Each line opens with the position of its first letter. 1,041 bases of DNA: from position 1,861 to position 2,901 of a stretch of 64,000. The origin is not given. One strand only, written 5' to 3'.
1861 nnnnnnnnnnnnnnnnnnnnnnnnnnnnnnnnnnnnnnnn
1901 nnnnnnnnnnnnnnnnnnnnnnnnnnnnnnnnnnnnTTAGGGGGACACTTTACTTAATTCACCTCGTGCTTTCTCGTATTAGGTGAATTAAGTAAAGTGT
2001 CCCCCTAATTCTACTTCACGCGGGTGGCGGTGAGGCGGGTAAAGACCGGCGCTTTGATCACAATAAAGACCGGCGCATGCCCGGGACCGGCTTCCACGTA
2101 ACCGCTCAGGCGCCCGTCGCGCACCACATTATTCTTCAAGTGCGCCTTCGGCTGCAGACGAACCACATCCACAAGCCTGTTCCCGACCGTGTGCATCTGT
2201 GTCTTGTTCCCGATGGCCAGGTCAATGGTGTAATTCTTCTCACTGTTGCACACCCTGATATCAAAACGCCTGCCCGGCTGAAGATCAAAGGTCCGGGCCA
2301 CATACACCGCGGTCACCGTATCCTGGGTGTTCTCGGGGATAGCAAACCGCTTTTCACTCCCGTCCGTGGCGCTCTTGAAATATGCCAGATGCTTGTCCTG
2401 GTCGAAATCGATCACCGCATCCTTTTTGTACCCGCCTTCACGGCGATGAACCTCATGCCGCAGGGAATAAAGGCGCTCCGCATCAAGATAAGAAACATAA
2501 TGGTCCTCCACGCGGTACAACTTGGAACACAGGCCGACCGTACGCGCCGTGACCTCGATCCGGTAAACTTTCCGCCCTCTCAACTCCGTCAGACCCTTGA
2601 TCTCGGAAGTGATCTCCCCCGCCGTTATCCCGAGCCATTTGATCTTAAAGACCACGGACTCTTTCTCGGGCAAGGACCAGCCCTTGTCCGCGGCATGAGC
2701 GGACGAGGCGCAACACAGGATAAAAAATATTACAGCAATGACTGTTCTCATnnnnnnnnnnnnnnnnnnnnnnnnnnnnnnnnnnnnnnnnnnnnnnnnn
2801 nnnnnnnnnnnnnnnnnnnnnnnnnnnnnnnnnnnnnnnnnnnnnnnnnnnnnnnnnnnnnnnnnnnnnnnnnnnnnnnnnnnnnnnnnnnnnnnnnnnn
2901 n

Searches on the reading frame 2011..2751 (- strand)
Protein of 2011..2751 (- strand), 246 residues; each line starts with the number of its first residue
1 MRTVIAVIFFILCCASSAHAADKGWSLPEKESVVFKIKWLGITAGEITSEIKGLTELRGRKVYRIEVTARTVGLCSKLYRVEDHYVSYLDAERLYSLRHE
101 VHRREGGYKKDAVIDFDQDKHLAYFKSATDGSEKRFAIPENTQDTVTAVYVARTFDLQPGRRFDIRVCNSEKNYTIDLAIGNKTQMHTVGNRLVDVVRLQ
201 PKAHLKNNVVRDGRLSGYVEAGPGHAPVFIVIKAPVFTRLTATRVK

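Call 25: find_encoding_contigs(protein=window:2011-2751:-, flank=3000, max_places=6)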
Protein window:2011-2751:- (246 aa): 11 contigs read that carry it; 6 places shown.
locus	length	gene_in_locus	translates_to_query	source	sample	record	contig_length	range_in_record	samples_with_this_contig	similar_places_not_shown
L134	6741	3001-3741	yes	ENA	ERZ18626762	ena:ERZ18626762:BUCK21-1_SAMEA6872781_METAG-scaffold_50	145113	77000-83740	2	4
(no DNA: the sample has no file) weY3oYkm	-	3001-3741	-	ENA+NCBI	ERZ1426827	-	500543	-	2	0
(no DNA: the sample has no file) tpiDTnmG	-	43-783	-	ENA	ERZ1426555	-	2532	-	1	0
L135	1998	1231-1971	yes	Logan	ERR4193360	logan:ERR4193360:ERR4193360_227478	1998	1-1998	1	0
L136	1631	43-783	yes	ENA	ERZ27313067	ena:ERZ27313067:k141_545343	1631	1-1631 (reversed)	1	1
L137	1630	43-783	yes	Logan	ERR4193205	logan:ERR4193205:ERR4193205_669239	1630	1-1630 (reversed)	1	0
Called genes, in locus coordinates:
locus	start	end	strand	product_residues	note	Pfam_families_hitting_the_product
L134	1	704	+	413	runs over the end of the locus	PF00890:FAD_binding_2 (weak), PF01134:GIDA (faint), PF01266:DAO (faint), PF03486:HI0933_like, PF13738:Pyr_redox_3 (faint), PF22780:HI0933_like_1st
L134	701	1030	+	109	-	PF04342:DMT_6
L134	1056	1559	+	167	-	PF13453:Zn_ribbon_TFIIB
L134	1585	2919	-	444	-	PF13638:PIN_4, PF02562:PhoH, PF13604:AAA_30 (weak)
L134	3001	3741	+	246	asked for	PF11306:DUF3108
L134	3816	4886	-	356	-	PF00437:T2SSE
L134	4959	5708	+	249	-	PF06629:MipA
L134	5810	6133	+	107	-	PF00085:Thioredoxin, PF13098:Thioredoxin_2, PF13905:Thioredoxin_8 (faint)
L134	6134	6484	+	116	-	PF02261:Asp_decarbox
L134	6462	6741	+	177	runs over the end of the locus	PF01327:Pep_deformylase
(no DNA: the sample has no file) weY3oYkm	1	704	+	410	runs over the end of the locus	PF00890:FAD_binding_2 (weak), PF01134:GIDA (faint), PF01266:DAO (faint), PF03486:HI0933_like, PF13738:Pyr_redox_3 (faint), PF22780:HI0933_like_1st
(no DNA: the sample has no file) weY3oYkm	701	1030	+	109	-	PF04342:DMT_6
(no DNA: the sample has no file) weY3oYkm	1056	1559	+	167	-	PF13453:Zn_ribbon_TFIIB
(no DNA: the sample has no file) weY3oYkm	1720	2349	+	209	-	-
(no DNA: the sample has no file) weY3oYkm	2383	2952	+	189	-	-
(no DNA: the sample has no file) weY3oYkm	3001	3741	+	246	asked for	PF11306:DUF3108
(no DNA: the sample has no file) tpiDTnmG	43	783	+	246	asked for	PF11306:DUF3108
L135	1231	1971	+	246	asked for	PF11306:DUF3108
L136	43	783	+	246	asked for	PF11306:DUF3108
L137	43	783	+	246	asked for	PF11306:DUF3108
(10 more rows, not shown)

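Call 26: find_homologous_proteins(query=window:2011-2751:-, max_evalue=1e-20)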
Query window:2011-2751:- (246 aa): 55 proteins with E <= 1e-20 among 450 candidates.
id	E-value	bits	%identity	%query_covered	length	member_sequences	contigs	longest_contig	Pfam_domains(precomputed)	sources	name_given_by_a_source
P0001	9.9e-161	550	100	100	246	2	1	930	PF11306.16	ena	-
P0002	1.2e-135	468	84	100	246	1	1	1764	PF11306.16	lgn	-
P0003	6.2e-133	459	82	100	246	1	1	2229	PF11306.16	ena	-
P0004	7.6e-133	459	84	100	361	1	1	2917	PF11306.16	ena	-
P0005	1.5e-131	455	81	100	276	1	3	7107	PF11306.16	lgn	-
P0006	1.1e-130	452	83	100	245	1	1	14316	PF11306.16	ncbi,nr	ncbi:MAG: DUF3108 domain-containing protein [Candidatus Omnitrophica bacterium]|nr:DUF3108 domain-co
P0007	5.0e-125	433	76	100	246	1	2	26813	PF11306.16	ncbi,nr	ncbi:MAG: DUF3108 domain-containing protein [Candidatus Omnitrophica bacterium]|nr:DUF3108 domain-co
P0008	2.5e-123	428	84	92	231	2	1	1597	PF11306.16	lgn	-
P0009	3.8e-118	411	76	100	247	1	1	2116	PF11306.16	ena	-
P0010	5.9e-117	407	74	100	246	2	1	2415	PF11306.16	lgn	-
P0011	9.6e-113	393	71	100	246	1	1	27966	PF11306.16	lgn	-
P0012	2.5e-105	369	74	93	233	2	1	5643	PF11306.16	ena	-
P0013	6.1e-87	309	58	98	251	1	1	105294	PF11306.16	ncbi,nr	ncbi:MAG: DUF3108 domain-containing protein [Candidatus Omnitrophica bacterium]|nr:DUF3108 domain-co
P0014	6.1e-86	305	57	100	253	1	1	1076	PF11306.16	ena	-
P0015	4.2e-85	303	59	93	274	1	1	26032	PF11306.16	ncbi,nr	ncbi:MAG: DUF3108 domain-containing protein [Elusimicrobia bacterium]|nr:DUF3108 domain-containing p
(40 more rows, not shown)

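Call 27: find_encoding_contigs(protein=P0006, flank=2500, max_places=2)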
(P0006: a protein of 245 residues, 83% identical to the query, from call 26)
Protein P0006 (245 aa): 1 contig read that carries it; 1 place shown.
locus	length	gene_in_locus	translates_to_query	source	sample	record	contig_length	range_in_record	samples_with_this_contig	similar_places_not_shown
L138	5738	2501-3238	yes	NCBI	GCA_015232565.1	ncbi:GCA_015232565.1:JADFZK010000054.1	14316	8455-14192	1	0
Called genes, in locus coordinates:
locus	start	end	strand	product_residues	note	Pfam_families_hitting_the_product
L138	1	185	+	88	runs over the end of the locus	-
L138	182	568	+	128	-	PF01850:PIN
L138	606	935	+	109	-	PF04342:DMT_6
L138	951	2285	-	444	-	PF13638:PIN_4, PF02562:PhoH, PF13604:AAA_30 (faint)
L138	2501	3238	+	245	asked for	PF11306:DUF3108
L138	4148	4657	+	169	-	PF13274:SocA_Panacea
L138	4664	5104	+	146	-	-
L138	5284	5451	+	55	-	PF13711:DUF4160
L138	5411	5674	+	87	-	PF10387:DUF2442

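Call 28: find_encoding_contigs(protein=P0007, flank=2500, max_places=2)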
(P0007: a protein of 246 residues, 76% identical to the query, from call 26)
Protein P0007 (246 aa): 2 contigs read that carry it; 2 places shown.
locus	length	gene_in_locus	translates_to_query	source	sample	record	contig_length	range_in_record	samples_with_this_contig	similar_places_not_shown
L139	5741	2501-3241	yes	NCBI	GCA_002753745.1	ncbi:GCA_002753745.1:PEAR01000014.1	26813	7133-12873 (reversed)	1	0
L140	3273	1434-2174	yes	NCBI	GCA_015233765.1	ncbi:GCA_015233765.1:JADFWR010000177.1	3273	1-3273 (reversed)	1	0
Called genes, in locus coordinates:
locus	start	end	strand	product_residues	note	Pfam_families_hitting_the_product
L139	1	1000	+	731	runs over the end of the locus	PF03198:Glyco_hydro_72 (weak), PF02836:Glyco_hydro_2_C, PF07705:CARDB, PF00041:fn3 (weak)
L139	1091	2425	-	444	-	PF13638:PIN_4, PF02562:PhoH, PF13604:AAA_30 (weak)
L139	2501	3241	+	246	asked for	PF11306:DUF3108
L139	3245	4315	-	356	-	PF00437:T2SSE, PF13604:AAA_30 (weak)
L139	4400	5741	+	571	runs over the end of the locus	-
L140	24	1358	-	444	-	PF13638:PIN_4, PF02562:PhoH, PF13604:AAA_30 (weak)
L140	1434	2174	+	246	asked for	PF11306:DUF3108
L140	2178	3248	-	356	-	PF00437:T2SSE, PF13604:AAA_30 (weak)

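Call 29: find_encoding_contigs(protein=P0005, flank=2500, max_places=2)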
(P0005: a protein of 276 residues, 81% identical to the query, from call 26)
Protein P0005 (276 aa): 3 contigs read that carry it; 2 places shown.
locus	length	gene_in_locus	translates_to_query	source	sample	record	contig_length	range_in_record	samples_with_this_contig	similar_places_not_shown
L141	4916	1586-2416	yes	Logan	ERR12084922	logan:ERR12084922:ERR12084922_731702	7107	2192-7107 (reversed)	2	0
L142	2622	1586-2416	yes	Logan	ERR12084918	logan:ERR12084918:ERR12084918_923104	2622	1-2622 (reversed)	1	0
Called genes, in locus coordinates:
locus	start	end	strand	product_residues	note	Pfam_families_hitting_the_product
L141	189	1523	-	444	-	PF13638:PIN_4, PF02562:PhoH, PF13604:AAA_30 (weak)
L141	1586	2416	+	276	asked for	PF11306:DUF3108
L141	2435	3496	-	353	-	PF00437:T2SSE, PF13604:AAA_30 (weak)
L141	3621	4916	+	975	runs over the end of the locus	-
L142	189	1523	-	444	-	PF13638:PIN_4, PF02562:PhoH, PF13604:AAA_30 (weak)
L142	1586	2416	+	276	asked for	PF11306:DUF3108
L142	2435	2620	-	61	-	?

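Call 30: find_encoding_contigs(protein=P0011, flank=2500, max_places=2)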
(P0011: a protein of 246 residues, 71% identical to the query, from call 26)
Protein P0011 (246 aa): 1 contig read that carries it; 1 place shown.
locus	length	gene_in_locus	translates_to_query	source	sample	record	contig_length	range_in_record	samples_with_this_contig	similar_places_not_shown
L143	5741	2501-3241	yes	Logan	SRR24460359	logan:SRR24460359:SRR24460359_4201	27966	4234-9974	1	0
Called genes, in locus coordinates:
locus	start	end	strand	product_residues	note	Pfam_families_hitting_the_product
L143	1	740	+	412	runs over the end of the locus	PF00890:FAD_binding_2, PF01134:GIDA (faint), PF01266:DAO (faint), PF03486:HI0933_like, PF07992:Pyr_redox_2 (weak), PF12831:FAD_oxidored (weak), PF13738:Pyr_redox_3 (faint), PF22780:HI0933_like_1st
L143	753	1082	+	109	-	PF04342:DMT_6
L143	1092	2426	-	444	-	PF13638:PIN_4, PF02562:PhoH, PF13604:AAA_30 (faint)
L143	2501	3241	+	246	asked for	PF11306:DUF3108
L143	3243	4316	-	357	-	PF00437:T2SSE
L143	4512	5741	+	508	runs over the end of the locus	PF01855:POR_N, PF02775:TPP_enzyme_C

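Call 32: search_protein_families(library=pfam, proteins=[window:2011-2751:-])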
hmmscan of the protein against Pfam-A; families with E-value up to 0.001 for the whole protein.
window:2011-2751:- (246 aa): 1 family
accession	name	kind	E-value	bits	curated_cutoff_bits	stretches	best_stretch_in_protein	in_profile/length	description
PF11306.15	DUF3108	-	1.1e-29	104.2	26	1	35-235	2-200/209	Protein of unknown function (DUF3108)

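Call 69: find_encoding_contigs(protein=P0004, flank=2500, max_places=3)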
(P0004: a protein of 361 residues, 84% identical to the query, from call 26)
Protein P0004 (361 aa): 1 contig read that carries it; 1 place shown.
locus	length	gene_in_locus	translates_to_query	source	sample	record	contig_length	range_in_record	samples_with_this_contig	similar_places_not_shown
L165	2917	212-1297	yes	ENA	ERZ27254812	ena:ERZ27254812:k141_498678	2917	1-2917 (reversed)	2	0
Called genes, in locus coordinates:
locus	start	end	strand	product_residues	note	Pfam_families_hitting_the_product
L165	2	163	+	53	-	?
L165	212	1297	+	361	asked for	PF11306:DUF3108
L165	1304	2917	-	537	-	?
